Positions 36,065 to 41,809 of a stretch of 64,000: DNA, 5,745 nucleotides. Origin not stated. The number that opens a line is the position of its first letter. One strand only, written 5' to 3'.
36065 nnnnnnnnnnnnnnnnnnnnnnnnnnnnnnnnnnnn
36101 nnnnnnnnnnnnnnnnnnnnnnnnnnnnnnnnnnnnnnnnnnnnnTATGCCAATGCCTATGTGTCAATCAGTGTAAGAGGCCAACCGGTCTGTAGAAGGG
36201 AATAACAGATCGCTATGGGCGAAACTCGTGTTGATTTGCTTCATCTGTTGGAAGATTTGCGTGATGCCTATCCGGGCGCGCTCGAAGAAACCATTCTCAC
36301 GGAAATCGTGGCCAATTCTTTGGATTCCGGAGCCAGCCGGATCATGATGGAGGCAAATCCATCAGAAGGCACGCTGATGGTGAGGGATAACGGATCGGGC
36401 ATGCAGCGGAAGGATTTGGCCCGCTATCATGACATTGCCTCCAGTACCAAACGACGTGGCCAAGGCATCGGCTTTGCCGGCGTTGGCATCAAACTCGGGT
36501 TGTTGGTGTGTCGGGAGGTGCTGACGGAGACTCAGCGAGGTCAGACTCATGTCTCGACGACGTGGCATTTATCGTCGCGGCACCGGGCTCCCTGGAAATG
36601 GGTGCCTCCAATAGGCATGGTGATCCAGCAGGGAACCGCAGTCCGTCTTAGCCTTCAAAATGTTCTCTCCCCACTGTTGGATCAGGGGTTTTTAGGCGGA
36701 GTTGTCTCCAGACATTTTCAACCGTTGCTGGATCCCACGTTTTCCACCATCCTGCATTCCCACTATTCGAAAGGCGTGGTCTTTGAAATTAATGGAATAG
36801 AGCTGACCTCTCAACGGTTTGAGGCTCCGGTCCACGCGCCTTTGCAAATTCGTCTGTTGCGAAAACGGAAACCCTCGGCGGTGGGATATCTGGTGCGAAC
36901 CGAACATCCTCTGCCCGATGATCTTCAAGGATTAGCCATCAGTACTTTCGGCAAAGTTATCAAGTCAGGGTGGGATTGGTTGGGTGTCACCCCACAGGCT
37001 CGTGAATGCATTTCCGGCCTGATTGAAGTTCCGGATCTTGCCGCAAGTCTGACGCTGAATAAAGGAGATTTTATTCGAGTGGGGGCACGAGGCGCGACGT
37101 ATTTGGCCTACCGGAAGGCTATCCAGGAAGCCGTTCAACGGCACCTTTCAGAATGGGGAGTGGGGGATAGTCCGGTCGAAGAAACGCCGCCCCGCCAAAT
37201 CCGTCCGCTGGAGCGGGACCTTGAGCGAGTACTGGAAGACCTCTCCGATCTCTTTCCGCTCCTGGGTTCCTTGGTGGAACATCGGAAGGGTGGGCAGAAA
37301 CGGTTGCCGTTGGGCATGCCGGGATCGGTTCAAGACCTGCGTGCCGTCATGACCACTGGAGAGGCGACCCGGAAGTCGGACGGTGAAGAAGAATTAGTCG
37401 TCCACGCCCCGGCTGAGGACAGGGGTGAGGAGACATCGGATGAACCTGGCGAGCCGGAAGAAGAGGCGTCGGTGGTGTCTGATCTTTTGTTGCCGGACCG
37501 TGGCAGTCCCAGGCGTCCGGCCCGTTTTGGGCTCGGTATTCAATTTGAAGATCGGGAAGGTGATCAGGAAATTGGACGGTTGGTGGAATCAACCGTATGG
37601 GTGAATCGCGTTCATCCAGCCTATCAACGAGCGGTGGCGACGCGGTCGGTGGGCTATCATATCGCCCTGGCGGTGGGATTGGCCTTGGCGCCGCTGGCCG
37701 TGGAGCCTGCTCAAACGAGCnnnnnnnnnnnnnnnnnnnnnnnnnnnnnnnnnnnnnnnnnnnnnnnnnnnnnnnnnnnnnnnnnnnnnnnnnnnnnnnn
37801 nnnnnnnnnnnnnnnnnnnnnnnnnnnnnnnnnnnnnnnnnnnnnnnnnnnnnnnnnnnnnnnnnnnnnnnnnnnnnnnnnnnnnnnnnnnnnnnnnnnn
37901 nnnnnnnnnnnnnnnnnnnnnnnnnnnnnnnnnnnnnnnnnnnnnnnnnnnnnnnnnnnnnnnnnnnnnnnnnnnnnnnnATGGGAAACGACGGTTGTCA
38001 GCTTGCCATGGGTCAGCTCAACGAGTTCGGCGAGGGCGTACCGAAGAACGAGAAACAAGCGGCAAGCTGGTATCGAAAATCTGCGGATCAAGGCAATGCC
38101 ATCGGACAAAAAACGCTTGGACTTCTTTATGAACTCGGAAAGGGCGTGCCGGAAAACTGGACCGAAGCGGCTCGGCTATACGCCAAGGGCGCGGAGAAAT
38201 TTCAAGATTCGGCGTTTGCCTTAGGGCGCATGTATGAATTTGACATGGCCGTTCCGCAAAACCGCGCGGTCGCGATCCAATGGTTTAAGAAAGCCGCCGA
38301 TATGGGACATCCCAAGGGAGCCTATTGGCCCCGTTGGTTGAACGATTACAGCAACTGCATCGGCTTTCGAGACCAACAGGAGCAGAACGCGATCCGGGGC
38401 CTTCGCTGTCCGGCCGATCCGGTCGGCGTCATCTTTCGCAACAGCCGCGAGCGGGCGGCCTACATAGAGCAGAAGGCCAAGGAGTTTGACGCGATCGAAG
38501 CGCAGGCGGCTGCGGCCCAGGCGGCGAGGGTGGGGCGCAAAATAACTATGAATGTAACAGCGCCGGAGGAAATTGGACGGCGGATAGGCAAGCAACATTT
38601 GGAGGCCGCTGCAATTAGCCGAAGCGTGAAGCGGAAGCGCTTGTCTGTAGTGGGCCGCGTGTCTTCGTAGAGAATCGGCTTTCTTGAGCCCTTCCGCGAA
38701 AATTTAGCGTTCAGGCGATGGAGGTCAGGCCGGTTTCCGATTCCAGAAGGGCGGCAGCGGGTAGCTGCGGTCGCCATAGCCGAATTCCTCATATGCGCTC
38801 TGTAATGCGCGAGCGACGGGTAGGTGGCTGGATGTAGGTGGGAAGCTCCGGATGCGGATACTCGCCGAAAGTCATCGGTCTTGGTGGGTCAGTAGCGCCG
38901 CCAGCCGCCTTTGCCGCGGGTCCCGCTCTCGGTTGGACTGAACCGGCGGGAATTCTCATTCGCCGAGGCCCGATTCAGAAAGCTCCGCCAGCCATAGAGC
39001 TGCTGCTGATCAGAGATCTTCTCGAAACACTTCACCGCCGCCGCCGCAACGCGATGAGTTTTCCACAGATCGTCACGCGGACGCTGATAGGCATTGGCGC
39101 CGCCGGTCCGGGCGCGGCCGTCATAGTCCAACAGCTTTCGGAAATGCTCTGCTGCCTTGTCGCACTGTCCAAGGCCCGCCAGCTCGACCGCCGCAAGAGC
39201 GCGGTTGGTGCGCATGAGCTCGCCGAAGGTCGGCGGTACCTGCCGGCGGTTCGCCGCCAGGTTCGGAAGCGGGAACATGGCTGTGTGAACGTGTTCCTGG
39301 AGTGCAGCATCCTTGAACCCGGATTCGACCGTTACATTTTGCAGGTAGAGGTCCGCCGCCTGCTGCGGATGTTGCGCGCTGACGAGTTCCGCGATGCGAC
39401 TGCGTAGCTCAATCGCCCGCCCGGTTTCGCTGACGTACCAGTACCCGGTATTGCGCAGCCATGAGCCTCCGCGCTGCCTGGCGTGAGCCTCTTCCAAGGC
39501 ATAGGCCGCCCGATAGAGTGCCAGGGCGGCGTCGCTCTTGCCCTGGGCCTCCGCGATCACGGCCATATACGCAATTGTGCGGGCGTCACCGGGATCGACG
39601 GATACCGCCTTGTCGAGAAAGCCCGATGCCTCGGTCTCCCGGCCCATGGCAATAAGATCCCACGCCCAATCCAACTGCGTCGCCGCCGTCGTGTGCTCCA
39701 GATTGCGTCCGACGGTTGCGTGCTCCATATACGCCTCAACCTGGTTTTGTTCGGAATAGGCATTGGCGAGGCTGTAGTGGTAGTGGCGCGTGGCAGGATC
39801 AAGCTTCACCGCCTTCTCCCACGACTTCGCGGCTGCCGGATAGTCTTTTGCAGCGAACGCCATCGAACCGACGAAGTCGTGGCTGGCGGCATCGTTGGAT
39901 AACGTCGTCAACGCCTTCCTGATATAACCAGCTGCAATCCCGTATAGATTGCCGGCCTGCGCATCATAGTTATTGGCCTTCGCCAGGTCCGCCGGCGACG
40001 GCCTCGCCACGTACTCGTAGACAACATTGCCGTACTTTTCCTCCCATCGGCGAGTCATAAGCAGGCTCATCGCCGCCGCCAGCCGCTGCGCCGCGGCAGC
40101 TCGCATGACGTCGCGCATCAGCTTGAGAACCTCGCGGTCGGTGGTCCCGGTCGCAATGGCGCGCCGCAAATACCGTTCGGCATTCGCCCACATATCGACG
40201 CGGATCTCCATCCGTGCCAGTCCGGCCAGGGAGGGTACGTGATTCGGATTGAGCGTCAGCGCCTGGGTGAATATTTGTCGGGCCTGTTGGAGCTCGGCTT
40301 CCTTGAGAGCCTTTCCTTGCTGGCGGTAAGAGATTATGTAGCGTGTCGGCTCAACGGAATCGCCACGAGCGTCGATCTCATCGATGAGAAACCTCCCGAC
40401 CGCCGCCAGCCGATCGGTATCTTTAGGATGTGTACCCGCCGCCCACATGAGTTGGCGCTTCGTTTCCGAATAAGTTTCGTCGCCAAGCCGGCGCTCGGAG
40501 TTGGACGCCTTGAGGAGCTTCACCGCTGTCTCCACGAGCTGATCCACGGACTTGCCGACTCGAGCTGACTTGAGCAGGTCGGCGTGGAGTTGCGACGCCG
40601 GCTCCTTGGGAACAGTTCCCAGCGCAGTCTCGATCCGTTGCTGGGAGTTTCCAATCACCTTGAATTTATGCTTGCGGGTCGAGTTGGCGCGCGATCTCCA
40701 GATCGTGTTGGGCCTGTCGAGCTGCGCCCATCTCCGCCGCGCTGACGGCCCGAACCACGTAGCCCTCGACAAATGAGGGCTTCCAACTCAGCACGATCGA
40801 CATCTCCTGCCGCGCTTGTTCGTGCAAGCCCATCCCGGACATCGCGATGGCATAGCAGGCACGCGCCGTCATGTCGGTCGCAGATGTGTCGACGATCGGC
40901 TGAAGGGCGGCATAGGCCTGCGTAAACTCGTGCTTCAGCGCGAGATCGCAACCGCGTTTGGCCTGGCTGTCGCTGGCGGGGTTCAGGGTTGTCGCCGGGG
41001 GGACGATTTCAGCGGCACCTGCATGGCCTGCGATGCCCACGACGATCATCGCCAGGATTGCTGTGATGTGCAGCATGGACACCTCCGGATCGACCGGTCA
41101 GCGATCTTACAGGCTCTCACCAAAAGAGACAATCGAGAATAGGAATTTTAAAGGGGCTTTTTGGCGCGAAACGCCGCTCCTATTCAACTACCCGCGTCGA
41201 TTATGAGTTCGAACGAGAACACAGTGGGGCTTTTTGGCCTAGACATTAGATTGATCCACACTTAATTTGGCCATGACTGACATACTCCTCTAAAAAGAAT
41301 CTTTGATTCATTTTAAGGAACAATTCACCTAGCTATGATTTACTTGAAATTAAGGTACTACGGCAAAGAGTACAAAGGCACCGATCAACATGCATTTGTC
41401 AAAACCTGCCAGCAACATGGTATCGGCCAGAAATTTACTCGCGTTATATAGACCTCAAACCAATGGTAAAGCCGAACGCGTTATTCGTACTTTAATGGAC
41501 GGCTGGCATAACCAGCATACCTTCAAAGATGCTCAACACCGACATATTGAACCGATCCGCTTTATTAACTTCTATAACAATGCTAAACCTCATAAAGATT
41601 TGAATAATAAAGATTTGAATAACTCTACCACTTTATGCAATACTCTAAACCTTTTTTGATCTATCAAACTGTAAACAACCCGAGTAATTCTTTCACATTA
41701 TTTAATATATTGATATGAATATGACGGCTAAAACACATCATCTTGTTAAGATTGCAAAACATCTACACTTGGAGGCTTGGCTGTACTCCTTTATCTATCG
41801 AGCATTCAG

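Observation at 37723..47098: Diverged ~245-bp direct repeats spanning two convergent gene ends, bracketing a 9-kb mosaic insert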

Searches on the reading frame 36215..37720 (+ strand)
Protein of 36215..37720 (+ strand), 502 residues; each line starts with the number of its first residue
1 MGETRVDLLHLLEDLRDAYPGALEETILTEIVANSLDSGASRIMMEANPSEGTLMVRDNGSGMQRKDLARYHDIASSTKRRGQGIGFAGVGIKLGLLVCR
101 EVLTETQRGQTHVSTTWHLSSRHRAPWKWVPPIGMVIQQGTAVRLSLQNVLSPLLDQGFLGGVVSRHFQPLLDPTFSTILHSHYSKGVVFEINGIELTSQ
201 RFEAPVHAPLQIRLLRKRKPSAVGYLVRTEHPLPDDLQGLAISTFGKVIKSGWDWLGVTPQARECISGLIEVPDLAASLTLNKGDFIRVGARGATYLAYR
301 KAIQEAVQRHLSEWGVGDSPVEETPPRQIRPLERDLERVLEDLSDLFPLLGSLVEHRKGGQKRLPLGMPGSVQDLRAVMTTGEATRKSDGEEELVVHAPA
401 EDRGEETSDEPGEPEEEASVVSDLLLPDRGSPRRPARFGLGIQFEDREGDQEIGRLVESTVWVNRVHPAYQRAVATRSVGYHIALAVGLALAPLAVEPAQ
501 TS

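Call 8: search_protein_families(library=pfam, proteins=[window:36215-37720:+], max_evalue=0.01)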
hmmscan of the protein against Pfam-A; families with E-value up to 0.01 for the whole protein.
window:36215-37720:+ (502 aa): 2 families
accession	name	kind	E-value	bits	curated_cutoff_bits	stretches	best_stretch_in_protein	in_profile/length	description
PF13589.12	HATPase_c_3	-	7.6e-13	49.1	25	1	25-120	4-106/137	Histidine kinase-, DNA gyrase B-, and HSP90-like ATPase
PF02518.31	HATPase_c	-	1.4e-09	38.8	26.4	1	26-146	8-106/111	Histidine kinase-, DNA gyrase B-, and HSP90-like ATPase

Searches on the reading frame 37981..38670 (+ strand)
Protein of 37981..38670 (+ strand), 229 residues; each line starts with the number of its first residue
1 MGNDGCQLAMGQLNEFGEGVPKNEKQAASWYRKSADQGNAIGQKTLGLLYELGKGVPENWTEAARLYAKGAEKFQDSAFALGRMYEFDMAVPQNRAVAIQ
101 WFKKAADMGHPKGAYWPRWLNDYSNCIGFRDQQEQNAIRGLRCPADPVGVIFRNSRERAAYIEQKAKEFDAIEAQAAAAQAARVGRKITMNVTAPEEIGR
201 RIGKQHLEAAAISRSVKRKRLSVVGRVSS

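Call 8: search_protein_families(library=pfam, proteins=[window:37981-38670:+], max_evalue=0.01)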
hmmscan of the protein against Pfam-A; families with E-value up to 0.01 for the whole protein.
window:37981-38670:+ (229 aa): 1 family
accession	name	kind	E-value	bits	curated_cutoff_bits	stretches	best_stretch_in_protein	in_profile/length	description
PF08238.18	Sel1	-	3.6e-22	78.4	30.7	2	6-39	3-36/36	Sel1 repeat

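Call 36: find_related_loci(query=window:37981-38670:+, collection=metagenome_contigs, flank=10000)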
Query window:37981-38670:+ (229 aa) in metagenome_contigs; peptide patterns used: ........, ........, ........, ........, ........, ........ (x = any residue, [..] = any of these).
128 stretches matched a pattern; 3 encode a relative of the query (tblastn E <= 1e-3); 3 distinct loci.
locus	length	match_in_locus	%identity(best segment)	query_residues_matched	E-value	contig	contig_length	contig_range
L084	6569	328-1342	95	1-216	1e-113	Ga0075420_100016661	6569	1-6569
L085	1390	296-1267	86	1-184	3e-121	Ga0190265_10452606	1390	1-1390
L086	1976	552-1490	75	1-173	6e-98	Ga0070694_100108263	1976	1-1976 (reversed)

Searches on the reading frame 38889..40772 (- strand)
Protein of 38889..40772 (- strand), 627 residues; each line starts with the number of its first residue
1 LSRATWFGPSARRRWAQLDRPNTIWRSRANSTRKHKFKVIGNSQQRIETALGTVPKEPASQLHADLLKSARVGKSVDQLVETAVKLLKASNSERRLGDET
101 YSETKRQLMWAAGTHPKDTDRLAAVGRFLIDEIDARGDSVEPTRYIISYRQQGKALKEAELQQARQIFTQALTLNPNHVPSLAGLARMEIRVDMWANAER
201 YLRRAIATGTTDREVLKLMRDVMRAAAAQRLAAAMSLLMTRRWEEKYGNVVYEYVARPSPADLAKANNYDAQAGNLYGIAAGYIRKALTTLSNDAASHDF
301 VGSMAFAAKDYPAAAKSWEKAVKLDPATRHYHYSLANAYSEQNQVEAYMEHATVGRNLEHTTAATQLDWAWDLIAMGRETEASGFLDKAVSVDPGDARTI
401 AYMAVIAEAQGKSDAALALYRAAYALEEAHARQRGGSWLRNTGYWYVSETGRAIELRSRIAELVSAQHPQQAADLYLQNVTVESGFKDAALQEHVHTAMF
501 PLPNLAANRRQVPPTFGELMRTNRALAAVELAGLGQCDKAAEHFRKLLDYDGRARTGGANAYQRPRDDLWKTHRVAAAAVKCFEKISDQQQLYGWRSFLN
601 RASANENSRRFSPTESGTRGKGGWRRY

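Call 8: search_protein_families(library=pfam, proteins=[window:38889-40772:-], max_evalue=0.01)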
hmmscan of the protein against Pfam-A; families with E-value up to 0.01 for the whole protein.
window:38889-40772:- (627 aa): 12 families
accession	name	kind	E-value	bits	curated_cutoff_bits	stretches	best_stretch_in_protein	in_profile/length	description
PF07719.23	TPR_2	-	4.5e-11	42.4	27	0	298-326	4-32/34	Tetratricopeptide repeat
PF14559.12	TPR_19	-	2e-10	41.3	25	1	155-220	1-66/68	Tetratricopeptide repeat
PF13431.12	TPR_17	-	2.4e-08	34.1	24.4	0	386-417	2-33/34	Tetratricopeptide repeat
PF23914.1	TPR_CcmH_CycH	-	1.3e-07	32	42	0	284-344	39-99/158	Cytochrome c-type biogenesis protein H TPR domain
PF13428.12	TPR_14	-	5.6e-07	30.1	23.5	0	182-218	4-40/44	Tetratricopeptide repeat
PF13414.12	TPR_11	-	7.1e-07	29.3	26.8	1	304-342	3-41/42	TPR repeat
PF00515.34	TPR_1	-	1.4e-06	28.3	27.8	0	302-326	8-32/34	Tetratricopeptide repeat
PF13424.12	TPR_12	-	6.6e-06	26.7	30.1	0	362-426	2-74/77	Tetratricopeptide repeat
PF13176.12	TPR_7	-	0.00052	20.3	27.9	0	181-214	1-36/36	Tetratricopeptide repeat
PF13181.12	TPR_8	-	0.0013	19.1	25.7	0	160-178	16-34/34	Tetratricopeptide repeat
PF25063.1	ARM_TT21_C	-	0.002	18.5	35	0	373-430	105-162/209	Tetratricopeptide repeat protein 21 C-terminal ARM domain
PF13432.12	TPR_16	-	0.0042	17.9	32.7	1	305-346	7-48/65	Tetratricopeptide repeat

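Call 63: search_protein_families(library=ncbifam, proteins=[window:38889-40772:-], max_evalue=0.001)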
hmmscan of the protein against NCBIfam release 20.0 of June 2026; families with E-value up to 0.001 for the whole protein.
window:38889-40772:- (627 aa): 8 families
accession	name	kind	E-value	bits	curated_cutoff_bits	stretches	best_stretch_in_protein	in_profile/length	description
TIGR02917.1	PEP_TPR_lipo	equivalog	9.6e-14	50.2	312.2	2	280-426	382-528/899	XrtA/PEP-CTERM system TPR-repeat protein PrsT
TIGR02521.1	type_IV_pilW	equivalog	6.3e-13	48.8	154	2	155-237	145-227/234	type IV pilus biogenesis/stability protein PilW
NF040959.1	MamA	equivalog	3.6e-10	39.6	200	0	285-351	95-161/204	magnetosome protein MamA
NF008520.0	PRK11447.1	equivalog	9.5e-08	30.3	858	1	140-238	346-444/1157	cellulose synthase complex outer membrane protein BcsC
NF033758.1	gliding_GltE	equivalog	3.3e-07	29.6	225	1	156-210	233-287/411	adventurous gliding motility TPR repeat lipoprotein GltE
NF047371.1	FlcA_CTERM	equivalog_domain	4.9e-07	28.6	300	1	144-346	308-524/646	periplasmic flagellar collar protein FlcA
TIGR00990.1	3a0801s09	subfamily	0.00053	18.7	757.25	0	282-346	386-450/615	mitochondrial import receptor subunit TOM70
NF033920.0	C39_PA2778_fam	equivalog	0.00094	18.7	150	0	155-208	200-253/255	PA2778 family cysteine peptidase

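Call 64: search_protein_families(library=padloc, proteins=[window:38889-40772:-], max_evalue=0.001)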
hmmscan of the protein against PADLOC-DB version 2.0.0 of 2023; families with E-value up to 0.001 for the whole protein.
window:38889-40772:- (627 aa): 0 families

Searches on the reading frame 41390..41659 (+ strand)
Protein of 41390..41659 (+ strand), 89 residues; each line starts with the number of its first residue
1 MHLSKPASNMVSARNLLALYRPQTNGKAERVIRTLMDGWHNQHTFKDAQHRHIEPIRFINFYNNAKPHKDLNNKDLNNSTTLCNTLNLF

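Call 8: search_protein_families(library=pfam, proteins=[window:41390-41659:+], max_evalue=0.01)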
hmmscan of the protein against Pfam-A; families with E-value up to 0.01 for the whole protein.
window:41390-41659:+ (89 aa): 1 family
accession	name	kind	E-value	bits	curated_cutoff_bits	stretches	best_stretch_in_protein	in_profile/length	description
PF13683.12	rve_3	-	3.4e-11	43.2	26.5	1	19-74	10-65/67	Integrase core domain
